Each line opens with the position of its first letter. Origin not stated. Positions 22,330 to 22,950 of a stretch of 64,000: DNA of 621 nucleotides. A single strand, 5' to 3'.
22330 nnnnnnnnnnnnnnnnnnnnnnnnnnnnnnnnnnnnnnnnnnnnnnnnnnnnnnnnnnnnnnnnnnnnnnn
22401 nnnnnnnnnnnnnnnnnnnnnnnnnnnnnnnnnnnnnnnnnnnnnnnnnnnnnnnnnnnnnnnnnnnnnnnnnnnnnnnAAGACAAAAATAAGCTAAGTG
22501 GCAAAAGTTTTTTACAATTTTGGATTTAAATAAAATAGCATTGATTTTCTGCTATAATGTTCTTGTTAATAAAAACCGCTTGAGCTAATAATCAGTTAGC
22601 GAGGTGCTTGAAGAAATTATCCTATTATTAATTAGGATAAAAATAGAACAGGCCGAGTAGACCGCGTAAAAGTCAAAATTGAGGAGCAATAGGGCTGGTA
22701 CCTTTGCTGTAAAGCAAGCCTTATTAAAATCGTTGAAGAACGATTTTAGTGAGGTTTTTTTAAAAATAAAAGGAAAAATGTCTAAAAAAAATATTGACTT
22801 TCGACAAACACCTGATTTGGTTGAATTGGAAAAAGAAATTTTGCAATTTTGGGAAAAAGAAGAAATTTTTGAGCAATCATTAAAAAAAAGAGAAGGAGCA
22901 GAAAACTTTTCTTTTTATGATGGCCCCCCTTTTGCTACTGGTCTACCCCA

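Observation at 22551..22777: Apparent Ile-specific T-box attenuator upstream of ileS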

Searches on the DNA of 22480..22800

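Call 4: search_rna_families(source=window, start=22480, end=22800, threshold=evalue, max_evalue=10, show_alignments=5)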
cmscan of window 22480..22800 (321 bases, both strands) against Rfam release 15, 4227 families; matches with E-value up to 10: 7.
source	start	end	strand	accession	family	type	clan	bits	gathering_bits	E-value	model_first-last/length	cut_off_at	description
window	22682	22796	-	RF02579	tsr26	Gene; sRNA;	-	22.3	141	0.32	1-122/122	no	S. aureus tsr26 small RNA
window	22663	22784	+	RF01483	rli56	Cis-reg;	-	18.7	47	1.2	1-100/100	no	Listeria sRNA rli56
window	22534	22660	-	RF02368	Yfr21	Gene; sRNA;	-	14.8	100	5.8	1-205/205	no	Cyanobacterial functional RNA 21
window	22623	22669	+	RF01625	ceN28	Gene; snRNA; snoRNA; CD-box;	-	13.2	70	6.6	1-88/88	no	Caenorhabditis snoRNA ceN28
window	22509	22595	-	RF02060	STnc410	Gene; sRNA;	-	12.9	50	1.9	1-158/158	no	Enterobacterial sRNA STnc410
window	22570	22724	+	RF00230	T-box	Cis-reg; leader;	-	12.8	93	1.1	1-219/219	no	T-box leader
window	22676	22796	+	RF02842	RefA1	Gene; sRNA;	-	10.6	94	8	1-222/222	no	Enterococcus sRNA A1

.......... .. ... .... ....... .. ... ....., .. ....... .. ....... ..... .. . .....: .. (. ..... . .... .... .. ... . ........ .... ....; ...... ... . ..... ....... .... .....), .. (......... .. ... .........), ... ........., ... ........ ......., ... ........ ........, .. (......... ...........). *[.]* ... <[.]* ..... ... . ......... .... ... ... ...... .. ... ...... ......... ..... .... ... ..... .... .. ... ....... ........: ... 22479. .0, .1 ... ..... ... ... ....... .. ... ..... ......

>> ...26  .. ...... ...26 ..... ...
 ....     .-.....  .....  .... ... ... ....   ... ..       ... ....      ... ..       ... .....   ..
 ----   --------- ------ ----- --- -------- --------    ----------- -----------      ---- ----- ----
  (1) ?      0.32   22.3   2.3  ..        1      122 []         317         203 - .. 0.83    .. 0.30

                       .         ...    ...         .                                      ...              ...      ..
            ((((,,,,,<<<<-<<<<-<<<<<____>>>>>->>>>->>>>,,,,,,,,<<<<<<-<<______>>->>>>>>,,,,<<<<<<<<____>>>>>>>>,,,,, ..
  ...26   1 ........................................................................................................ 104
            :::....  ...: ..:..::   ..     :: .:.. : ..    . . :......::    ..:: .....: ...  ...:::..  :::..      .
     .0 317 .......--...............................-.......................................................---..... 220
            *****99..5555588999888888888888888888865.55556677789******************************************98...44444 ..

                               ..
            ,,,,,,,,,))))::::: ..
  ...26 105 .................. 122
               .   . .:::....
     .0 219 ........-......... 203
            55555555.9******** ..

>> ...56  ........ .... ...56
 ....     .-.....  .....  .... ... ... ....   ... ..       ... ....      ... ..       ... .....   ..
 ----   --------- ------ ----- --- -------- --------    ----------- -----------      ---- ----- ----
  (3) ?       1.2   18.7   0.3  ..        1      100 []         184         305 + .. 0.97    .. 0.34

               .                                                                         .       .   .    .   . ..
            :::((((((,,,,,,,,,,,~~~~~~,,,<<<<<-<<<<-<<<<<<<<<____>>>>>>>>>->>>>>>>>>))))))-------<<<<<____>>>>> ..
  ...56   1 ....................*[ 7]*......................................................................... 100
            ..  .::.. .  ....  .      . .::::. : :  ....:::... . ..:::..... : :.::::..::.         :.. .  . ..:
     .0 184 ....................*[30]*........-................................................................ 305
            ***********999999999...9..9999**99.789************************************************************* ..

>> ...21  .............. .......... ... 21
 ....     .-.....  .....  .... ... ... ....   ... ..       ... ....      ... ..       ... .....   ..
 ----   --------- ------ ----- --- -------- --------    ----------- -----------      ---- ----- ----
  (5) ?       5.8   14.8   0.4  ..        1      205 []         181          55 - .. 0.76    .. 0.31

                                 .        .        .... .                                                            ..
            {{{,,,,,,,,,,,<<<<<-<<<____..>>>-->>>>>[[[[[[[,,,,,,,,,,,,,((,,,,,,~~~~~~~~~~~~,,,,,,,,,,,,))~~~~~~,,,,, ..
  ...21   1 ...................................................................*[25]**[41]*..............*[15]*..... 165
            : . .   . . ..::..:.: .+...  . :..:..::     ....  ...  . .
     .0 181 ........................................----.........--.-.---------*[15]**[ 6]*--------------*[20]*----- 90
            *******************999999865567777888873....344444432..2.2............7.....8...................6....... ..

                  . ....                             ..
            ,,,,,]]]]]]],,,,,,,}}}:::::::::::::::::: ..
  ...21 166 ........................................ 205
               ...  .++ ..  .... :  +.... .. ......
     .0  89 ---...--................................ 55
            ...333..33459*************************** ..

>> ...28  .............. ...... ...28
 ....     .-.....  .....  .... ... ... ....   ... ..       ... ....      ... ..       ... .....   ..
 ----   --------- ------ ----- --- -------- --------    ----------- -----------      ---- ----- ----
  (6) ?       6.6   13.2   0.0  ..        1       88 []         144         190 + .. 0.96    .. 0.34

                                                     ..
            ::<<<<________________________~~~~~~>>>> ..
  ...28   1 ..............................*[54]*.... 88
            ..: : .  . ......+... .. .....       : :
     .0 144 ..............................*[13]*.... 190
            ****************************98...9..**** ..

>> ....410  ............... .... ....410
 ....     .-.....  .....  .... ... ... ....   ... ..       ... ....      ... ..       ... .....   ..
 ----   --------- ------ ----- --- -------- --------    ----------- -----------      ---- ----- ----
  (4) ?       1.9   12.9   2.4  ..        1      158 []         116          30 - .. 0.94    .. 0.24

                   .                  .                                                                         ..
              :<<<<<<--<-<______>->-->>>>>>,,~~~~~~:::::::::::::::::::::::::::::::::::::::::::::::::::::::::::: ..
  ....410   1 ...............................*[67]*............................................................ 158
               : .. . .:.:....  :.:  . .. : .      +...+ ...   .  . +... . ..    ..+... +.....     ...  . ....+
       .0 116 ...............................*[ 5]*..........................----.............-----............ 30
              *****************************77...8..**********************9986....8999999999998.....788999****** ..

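Call 7: search_rna_families(source=window, start=22560, end=22780, threshold=evalue, max_evalue=10, show_alignments=10)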
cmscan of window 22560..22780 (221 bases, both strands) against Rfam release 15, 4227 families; matches with E-value up to 10: 12.
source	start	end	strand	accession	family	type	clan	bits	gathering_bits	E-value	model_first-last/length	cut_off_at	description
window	22714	22779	+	RF02351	psRNA14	Gene; sRNA;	-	26.6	60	0.011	1-84/84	no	Proteobacteria sRNA psRNA14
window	22665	22761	+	RF01743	leu-phe_leader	Cis-reg; leader;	-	24.5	70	0.04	1-162/162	no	leu/phe leader RNA from Lactococcus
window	22688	22763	+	RF02430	SpF19_sRNA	Gene; sRNA;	-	19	60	0.48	1-99/99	no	Streptococcus sRNA SpF19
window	22710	22764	+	RF03926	MIR1435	Gene; miRNA;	-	18.8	94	1.6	1-186/186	no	MIR1435 microRNA precursor family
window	22715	22758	+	RF04205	MIR2606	Gene; miRNA;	-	18.8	139.7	1.8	1-165/165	no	MIR2606 microRNA precursor family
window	22566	22631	-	RF00136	SNORD81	Gene; snRNA; snoRNA; CD-box;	CL00050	15.7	50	3.5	1-77/77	no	Small nucleolar RNA SNORD81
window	22713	22757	+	RF01483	rli56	Cis-reg;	-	15.3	47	5.1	28-73/100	no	Listeria sRNA rli56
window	22703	22767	+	RF04148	MIR844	Gene; miRNA;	-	15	70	1.8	1-114/114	no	MIR844 microRNA precursor family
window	22623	22669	+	RF01625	ceN28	Gene; snRNA; snoRNA; CD-box;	-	13.2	70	4.6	1-88/88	no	Caenorhabditis snoRNA ceN28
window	22719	22755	+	RF04252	mir-8186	Gene; miRNA;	-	12.2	80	9.7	1-61/61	no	mir-8186 microRNA precursor family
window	22762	22775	-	RF02162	XIST_A_REPEAT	Gene; sRNA;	-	11.6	33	6.5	1-37/37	no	XIST RNA A repeat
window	22701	22780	+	RF00084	CsrC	Gene; sRNA;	CL00106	9.2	61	0.97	1-125/255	3'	CsrC RNA family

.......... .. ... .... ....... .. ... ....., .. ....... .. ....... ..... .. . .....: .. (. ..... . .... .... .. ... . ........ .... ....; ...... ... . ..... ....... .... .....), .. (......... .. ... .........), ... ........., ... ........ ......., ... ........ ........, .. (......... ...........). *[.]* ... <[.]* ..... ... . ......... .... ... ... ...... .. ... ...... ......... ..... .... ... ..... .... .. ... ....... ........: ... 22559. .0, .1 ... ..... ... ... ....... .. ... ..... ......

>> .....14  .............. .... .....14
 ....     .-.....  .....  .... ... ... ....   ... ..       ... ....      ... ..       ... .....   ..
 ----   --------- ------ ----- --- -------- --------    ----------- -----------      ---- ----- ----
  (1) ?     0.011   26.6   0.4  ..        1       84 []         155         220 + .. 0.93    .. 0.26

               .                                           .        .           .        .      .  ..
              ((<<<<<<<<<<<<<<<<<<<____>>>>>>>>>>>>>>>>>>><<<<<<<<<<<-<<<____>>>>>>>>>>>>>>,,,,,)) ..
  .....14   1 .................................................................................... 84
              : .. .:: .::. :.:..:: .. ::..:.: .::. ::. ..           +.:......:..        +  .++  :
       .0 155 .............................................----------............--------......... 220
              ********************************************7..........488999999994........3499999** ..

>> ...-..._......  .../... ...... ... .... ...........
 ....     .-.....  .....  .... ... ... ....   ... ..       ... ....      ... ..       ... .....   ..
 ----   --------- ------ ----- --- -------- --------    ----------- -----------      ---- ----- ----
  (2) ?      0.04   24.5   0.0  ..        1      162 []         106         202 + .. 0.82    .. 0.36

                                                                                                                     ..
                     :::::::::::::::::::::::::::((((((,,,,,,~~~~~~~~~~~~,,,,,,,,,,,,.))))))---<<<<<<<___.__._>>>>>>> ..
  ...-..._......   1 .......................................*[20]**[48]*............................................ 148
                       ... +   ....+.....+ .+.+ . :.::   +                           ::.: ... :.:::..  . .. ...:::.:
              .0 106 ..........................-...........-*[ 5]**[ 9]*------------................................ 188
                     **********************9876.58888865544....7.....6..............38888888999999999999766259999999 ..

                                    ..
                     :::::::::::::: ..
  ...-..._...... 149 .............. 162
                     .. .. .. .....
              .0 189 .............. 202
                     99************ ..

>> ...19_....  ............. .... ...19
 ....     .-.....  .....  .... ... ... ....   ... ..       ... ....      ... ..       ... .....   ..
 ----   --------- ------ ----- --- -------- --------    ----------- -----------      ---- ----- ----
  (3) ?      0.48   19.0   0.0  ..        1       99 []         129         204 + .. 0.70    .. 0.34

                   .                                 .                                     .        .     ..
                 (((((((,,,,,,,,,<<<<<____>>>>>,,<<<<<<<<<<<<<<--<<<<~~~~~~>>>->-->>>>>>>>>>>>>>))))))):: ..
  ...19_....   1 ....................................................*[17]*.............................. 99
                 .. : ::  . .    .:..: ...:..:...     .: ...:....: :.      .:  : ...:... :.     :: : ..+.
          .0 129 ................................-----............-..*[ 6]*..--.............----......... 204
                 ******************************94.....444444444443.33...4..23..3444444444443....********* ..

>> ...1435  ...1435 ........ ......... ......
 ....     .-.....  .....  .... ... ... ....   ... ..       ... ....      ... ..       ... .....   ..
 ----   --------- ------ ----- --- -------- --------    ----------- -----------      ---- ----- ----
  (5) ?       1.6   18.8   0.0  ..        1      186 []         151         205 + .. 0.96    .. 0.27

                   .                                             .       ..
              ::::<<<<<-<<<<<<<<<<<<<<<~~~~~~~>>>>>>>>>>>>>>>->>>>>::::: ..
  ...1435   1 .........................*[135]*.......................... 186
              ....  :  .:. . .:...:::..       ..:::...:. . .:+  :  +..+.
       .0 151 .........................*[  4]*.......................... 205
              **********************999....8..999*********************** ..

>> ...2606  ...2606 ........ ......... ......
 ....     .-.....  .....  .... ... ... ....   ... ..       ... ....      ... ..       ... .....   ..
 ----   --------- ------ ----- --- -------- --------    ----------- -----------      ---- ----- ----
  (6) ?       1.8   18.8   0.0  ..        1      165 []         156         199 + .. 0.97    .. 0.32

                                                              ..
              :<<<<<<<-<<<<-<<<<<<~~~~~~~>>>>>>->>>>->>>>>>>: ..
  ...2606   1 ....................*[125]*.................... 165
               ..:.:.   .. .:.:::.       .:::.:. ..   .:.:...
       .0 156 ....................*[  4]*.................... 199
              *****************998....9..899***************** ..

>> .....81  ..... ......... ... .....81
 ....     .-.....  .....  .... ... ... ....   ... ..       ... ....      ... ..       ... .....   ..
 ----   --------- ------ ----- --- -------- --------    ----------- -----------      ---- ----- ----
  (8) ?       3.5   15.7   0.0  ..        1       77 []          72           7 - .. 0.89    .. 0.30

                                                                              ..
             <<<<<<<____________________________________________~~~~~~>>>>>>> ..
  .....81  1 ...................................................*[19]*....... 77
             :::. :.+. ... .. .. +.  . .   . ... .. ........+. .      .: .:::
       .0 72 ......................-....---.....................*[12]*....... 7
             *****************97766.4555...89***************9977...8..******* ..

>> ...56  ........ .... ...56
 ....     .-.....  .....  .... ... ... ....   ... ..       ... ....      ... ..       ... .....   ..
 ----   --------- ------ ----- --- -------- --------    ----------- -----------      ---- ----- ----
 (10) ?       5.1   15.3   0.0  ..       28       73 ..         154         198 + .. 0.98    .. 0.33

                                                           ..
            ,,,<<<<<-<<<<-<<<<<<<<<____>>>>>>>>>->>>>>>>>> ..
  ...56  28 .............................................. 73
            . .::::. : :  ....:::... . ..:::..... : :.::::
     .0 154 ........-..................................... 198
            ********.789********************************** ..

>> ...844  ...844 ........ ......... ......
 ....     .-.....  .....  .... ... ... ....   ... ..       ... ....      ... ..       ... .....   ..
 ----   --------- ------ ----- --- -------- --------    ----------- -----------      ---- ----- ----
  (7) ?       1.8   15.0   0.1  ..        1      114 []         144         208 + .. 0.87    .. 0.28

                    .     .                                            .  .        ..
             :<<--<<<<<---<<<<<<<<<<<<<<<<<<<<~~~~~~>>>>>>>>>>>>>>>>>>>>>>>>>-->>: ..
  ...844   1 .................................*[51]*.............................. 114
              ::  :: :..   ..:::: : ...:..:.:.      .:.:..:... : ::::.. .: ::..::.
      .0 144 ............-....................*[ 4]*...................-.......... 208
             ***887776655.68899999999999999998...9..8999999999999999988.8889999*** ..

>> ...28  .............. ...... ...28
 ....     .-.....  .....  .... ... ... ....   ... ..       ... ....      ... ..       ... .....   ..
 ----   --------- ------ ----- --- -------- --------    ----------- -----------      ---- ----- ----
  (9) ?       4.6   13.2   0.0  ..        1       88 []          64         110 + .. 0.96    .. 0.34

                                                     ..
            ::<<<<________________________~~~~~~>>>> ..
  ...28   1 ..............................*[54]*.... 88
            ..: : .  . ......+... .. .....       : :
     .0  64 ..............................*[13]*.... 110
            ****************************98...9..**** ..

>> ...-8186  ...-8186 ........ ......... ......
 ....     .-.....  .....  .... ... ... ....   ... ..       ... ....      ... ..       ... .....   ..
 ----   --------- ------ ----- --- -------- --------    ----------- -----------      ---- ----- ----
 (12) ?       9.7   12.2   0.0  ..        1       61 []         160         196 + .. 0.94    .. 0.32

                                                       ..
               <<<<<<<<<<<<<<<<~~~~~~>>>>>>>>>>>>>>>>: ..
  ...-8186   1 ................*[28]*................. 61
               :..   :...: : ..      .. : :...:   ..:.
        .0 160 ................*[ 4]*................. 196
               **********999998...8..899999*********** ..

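Call 73: search_rna_families(source=window, start=22480, end=22800, threshold=evalue, max_evalue=2, show_alignments=10)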
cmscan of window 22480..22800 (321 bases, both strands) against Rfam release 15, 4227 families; matches with E-value up to 2: 4.
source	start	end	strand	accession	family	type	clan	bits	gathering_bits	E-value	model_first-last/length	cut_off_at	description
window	22682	22796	-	RF02579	tsr26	Gene; sRNA;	-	22.3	141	0.32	1-122/122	no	S. aureus tsr26 small RNA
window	22663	22784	+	RF01483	rli56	Cis-reg;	-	18.7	47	1.2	1-100/100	no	Listeria sRNA rli56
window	22509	22595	-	RF02060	STnc410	Gene; sRNA;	-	12.9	50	1.9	1-158/158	no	Enterobacterial sRNA STnc410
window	22570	22724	+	RF00230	T-box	Cis-reg; leader;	-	12.8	93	1.1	1-219/219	no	T-box leader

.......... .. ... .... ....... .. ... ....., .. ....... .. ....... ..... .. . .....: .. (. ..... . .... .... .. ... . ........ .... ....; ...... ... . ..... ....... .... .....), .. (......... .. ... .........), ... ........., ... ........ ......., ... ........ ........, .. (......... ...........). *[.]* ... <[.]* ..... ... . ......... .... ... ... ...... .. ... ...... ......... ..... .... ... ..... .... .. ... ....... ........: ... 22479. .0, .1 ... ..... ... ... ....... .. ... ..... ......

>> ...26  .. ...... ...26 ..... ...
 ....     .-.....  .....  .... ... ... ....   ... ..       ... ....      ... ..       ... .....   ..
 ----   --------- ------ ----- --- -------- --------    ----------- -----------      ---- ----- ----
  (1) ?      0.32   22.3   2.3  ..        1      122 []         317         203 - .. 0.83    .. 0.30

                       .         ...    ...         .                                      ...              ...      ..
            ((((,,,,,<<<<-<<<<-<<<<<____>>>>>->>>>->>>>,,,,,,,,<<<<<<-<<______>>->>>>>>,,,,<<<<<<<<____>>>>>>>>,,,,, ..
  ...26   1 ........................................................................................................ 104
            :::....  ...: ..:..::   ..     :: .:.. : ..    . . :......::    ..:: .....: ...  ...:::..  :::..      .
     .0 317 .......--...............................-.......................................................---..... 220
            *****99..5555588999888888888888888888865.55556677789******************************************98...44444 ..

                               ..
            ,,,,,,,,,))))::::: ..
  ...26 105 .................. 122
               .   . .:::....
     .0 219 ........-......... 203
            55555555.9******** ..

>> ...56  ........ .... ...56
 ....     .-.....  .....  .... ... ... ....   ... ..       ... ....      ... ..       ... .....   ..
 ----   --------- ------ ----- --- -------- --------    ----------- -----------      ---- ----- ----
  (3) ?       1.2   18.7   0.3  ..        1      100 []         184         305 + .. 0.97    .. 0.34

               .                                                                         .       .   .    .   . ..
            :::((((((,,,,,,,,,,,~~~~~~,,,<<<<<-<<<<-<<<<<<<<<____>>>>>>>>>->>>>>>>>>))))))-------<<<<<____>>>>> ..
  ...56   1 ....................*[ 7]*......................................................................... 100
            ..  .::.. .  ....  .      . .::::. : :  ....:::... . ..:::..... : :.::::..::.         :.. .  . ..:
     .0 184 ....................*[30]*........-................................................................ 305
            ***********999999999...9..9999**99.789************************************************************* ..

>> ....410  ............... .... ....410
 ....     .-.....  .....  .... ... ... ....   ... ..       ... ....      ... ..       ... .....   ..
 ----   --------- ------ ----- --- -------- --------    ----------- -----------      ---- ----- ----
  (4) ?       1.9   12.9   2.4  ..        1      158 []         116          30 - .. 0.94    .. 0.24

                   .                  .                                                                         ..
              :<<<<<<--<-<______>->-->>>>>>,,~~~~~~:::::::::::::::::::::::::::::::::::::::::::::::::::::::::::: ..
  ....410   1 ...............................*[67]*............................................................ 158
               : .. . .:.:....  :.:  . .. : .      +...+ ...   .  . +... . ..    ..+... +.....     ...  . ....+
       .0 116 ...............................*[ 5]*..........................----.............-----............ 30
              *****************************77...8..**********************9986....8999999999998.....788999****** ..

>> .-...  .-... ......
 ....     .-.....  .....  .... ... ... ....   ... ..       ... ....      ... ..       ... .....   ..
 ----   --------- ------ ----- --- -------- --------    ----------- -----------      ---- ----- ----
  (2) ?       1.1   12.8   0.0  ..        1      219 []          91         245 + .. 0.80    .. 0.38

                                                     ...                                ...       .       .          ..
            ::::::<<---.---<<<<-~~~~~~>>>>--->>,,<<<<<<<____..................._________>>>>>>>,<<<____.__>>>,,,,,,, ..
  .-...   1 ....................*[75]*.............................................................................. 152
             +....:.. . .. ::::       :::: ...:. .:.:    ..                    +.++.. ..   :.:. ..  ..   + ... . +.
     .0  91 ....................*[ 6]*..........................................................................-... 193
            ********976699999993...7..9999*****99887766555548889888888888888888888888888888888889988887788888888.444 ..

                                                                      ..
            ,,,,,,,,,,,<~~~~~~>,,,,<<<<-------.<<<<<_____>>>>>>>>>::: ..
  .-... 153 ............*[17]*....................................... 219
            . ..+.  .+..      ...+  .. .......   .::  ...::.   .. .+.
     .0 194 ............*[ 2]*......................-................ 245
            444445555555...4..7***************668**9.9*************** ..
